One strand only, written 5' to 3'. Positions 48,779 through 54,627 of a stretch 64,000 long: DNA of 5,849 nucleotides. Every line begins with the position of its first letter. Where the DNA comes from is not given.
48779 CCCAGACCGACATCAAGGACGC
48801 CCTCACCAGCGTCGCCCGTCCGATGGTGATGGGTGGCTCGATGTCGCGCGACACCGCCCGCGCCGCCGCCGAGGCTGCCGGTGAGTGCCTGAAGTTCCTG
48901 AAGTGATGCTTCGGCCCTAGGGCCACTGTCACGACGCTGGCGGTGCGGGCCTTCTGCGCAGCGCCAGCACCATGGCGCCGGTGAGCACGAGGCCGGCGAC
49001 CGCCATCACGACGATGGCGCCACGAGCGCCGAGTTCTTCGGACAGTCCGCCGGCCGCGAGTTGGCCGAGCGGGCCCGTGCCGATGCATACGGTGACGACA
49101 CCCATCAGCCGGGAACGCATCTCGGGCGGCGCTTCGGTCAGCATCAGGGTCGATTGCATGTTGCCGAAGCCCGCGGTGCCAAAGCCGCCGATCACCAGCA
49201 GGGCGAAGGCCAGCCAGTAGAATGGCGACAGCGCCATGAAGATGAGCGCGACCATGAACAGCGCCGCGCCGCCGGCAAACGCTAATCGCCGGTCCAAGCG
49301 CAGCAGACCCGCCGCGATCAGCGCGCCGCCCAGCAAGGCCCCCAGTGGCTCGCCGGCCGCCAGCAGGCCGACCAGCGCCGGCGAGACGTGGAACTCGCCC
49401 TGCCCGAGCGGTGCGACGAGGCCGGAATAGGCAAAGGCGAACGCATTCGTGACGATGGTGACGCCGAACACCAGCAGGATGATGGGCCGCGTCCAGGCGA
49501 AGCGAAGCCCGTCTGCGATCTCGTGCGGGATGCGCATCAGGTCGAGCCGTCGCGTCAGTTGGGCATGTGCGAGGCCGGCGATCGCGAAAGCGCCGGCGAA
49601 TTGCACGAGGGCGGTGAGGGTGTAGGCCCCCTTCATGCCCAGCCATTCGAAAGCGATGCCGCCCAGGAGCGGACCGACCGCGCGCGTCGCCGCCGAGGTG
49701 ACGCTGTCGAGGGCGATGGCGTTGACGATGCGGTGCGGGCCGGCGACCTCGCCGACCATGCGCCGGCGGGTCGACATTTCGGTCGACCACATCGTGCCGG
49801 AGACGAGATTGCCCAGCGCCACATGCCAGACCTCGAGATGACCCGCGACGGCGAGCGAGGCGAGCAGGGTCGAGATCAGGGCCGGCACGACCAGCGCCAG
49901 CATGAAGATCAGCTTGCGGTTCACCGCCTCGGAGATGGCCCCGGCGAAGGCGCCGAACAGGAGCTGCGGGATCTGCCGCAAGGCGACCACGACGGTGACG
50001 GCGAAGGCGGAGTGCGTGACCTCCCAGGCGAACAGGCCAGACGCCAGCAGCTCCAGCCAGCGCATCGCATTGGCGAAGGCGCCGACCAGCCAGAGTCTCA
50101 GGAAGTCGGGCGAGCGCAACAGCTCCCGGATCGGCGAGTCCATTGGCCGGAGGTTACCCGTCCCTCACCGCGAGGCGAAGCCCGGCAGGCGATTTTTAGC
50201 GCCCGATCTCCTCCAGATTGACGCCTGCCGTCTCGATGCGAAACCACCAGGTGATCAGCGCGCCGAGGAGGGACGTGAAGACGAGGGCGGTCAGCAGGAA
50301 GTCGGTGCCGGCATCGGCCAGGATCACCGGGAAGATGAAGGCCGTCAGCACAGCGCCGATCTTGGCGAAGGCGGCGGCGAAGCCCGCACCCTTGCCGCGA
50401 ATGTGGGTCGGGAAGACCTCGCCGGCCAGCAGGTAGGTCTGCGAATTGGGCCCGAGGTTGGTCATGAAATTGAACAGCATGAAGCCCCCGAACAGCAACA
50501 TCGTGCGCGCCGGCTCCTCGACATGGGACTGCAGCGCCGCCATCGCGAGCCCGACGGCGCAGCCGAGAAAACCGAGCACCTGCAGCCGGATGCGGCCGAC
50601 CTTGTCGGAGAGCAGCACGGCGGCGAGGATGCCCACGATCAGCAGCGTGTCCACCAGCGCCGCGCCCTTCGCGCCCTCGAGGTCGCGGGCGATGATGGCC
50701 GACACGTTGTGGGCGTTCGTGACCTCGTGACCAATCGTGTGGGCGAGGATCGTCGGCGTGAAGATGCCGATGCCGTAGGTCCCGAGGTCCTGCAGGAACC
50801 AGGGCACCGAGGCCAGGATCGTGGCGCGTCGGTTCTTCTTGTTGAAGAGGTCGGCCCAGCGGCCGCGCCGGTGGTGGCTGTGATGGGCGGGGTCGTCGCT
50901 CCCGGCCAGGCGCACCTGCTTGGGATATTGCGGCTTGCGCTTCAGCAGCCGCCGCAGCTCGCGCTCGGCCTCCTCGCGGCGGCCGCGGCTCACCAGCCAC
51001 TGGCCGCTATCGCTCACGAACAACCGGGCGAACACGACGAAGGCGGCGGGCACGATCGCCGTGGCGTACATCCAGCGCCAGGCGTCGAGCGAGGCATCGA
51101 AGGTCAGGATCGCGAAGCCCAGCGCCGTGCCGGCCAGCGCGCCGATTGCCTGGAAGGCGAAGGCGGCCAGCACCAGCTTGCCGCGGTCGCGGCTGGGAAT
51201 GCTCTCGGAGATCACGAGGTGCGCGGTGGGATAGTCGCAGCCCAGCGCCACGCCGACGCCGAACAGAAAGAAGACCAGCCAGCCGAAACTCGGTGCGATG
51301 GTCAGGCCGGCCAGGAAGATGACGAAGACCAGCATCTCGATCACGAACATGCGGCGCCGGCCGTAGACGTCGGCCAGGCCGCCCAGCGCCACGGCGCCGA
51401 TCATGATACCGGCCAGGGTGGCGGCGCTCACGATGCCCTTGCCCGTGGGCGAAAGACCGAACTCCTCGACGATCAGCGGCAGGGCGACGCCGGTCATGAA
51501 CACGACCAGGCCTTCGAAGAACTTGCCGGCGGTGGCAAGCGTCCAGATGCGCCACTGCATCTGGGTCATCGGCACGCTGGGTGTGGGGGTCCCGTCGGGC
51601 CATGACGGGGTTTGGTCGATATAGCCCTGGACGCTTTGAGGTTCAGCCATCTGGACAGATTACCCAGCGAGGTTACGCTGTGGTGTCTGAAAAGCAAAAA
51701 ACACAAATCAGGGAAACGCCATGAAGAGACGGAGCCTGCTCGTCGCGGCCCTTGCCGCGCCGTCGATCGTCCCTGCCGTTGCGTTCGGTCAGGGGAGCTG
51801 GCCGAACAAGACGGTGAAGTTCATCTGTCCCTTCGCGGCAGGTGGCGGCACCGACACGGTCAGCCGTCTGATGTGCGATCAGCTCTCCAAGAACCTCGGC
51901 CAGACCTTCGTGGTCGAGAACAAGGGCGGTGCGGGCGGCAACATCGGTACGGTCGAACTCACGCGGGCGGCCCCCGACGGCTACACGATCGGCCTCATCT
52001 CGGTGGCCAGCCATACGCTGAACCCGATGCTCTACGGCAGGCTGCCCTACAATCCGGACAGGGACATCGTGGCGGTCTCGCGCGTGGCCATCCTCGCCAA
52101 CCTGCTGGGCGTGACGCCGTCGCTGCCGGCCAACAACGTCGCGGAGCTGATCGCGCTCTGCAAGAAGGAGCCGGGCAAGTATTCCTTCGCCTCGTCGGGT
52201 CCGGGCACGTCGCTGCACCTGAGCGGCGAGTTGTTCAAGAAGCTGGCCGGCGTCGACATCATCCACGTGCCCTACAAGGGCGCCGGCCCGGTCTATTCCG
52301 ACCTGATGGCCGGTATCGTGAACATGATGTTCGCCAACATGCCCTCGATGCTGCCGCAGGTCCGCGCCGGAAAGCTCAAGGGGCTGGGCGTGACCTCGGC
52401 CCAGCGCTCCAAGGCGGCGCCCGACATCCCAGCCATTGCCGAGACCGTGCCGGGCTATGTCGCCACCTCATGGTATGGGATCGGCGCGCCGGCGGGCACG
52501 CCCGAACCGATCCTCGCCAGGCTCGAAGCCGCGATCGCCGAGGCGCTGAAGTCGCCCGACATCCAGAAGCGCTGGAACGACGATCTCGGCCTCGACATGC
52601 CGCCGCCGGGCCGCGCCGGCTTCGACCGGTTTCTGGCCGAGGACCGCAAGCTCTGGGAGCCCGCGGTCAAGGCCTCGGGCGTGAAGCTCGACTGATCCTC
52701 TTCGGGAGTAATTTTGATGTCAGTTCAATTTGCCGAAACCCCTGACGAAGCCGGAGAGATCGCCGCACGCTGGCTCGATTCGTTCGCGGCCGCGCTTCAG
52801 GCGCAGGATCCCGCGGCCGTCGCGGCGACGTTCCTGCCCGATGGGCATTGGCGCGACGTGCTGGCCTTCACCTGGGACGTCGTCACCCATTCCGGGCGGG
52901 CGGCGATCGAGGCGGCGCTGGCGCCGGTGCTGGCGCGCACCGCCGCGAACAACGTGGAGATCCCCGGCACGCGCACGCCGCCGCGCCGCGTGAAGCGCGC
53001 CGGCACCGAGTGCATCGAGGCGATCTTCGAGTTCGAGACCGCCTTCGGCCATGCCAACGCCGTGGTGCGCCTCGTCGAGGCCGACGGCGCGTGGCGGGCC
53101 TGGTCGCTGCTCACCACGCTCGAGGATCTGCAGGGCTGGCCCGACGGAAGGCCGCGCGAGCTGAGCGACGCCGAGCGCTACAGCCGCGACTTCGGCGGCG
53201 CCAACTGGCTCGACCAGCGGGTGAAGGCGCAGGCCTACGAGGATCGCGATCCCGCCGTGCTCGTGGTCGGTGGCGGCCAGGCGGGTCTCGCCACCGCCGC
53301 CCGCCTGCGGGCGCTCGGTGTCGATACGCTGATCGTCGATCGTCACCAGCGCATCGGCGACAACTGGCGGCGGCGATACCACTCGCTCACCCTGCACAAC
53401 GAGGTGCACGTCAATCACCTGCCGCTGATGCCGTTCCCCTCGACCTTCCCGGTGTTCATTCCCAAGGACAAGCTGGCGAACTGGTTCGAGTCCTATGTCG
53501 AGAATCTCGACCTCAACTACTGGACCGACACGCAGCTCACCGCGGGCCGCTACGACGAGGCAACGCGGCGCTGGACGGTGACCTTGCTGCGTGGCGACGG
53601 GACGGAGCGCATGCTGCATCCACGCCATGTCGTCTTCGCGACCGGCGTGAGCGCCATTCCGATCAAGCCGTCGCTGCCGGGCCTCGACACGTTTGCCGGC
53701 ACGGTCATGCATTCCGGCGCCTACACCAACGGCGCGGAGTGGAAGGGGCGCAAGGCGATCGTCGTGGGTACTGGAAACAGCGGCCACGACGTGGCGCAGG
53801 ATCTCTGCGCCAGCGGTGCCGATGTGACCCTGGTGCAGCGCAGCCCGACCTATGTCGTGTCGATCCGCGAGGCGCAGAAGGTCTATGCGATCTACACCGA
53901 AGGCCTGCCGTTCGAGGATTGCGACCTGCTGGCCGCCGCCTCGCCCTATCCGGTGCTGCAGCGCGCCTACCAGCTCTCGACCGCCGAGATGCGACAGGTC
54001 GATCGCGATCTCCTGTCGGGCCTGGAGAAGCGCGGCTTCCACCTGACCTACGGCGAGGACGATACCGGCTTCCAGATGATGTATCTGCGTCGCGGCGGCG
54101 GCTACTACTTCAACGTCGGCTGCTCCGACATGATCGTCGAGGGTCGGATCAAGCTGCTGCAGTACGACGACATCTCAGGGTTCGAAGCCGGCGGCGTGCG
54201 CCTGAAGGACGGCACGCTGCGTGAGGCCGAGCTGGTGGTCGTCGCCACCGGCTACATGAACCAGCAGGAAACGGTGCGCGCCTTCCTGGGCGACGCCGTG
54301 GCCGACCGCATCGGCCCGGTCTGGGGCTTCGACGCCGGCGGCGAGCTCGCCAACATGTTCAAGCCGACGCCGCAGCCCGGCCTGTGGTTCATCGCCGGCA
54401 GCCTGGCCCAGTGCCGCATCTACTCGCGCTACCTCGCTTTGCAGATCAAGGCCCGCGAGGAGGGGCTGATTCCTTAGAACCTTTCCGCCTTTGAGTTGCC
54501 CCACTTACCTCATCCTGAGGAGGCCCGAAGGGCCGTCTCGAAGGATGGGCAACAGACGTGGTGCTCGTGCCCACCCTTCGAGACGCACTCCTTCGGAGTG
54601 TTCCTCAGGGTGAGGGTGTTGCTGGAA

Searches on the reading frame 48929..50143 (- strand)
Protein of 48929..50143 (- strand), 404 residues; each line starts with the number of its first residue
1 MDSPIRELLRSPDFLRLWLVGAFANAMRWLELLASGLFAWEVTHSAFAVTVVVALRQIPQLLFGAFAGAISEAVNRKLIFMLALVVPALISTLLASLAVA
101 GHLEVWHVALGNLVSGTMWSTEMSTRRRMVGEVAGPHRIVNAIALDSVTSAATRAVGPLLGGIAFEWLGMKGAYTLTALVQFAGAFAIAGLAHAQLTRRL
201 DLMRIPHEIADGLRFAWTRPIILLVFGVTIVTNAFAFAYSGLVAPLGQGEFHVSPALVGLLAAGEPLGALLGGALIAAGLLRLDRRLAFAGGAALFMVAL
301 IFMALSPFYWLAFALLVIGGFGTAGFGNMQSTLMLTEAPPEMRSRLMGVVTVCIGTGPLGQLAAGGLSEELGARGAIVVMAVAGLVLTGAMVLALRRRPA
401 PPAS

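Call 81: search_protein_families(library=pfam, proteins=[window:48929-50143:-], max_evalue=0.00001)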
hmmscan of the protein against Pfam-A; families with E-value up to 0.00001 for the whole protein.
window:48929-50143:- (404 aa): 2 families
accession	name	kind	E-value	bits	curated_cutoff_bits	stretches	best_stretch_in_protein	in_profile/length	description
PF05977.19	MFS_3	-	3.4e-26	92.2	27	1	9-396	7-394/524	Transmembrane secretion effector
PF07690.21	MFS_1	-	3.2e-22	79.4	33.4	2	231-401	6-178/347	Major Facilitator Superfamily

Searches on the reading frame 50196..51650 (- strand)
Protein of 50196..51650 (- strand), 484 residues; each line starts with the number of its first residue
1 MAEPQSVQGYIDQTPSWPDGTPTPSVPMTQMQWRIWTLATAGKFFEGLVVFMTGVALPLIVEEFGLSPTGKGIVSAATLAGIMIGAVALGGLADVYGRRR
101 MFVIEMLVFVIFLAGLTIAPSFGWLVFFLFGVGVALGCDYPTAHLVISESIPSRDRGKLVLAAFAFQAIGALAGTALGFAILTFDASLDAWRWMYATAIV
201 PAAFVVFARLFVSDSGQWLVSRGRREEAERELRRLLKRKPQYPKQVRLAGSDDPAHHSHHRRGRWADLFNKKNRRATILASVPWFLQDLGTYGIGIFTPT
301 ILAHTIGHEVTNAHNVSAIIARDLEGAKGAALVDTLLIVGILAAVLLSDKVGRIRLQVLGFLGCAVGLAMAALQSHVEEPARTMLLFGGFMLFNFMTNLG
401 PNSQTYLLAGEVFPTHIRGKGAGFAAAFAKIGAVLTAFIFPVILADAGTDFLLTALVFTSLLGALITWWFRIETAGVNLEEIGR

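Call 81: search_protein_families(library=pfam, proteins=[window:50196-51650:-], max_evalue=0.00001)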
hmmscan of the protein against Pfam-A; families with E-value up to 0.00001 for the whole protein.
window:50196-51650:- (484 aa): 2 families
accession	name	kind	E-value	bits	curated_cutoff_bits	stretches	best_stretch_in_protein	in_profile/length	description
PF00083.30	Sugar_tr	-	2.3e-54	185.4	22.3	1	40-483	6-449/452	Sugar (and other) transporter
PF07690.21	MFS_1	-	3e-34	118.9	33.4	2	42-313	4-241/347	Major Facilitator Superfamily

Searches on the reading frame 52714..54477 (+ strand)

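Call 11: search_protein_families(library=ncbifam, proteins=[window:52714-54477:+], max_evalue=0.00001)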
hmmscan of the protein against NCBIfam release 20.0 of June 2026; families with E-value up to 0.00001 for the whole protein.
window:52714-54477:+ (587 aa): 27 families (the best 25 are shown)
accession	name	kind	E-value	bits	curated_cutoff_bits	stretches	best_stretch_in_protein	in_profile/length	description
NF040505.1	ArsO_flavin_mono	equivalog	6.2e-30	104.8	425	1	182-381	3-196/346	ArsO family NAD(P)H-dependent flavin-containing monooxygenase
TIGR04046.1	MSMEG_0569_nitr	hypoth_equivalog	3.1e-20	72.5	498.35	1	182-375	3-191/400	MSMEG_0569 family flavin-dependent oxidoreductase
NF045818.1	Neo-PentlctneDsynPtlE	equivalog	1.4e-14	53.2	1100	1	179-391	48-271/587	neopentalenolactone/pentalenolactone D synthase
TIGR04018.1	Bthiol_YpdA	hypoth_equivalog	1.2e-13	50.6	339.9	1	182-384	2-191/316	YpdA family putative bacillithiol disulfide reductase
NF058570.1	trimeth_mono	equivalog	6.1e-13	48.7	675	1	243-376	89-226/443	trimethylamine monooxygenase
NF041087.1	bile_acid_BaiCD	equivalog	1.3e-08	33.4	825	0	301-390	463-548/642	bile acid Fe-S flavoenzyme BaiCD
NF002480.1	PRK01747.1-1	equivalog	3.3e-08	32.4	540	0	171-215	240-284/645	bifunctional tRNA (5-methylaminomethyl-2-thiouridine)(34)-methyltransferase MnmC2/FAD-dependent 5-carboxymethylaminomethyl-2-thiouridine(34)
TIGR02734.1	crtI_fam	subfamily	1.9e-07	30.1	238.1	0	182-215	1-34/504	phytoene desaturase family protein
TIGR02053.1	MerA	equivalog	2.2e-07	30.2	454.45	0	299-381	126-203/465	mercury(II) reductase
NF004991.0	PRK06370.1-3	subfamily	2.2e-07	29.8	620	0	298-409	160-264/509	FAD-containing oxidoreductase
NF004943.0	PRK06292.2-1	equivalog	2.6e-07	29.8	432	0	288-383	117-209/456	dihydrolipoyl dehydrogenase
NF007039.0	PRK09496.3-2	equivalog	3e-07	29.6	293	0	347-394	2-49/446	Trk system potassium transporter TrkA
NF041369.1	Dhydh_Halo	equivalog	3.6e-07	29.7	400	0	344-387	131-174/305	D-2-hydroxyacid dehydrogenase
NF004780.0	PRK06126.1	subfamily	8.6e-07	27.6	445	0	180-213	9-42/552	hypothetical protein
NF049967.1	QhpG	equivalog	1e-06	28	240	0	182-213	1-32/423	flavin-dependent monooxygenase QhpG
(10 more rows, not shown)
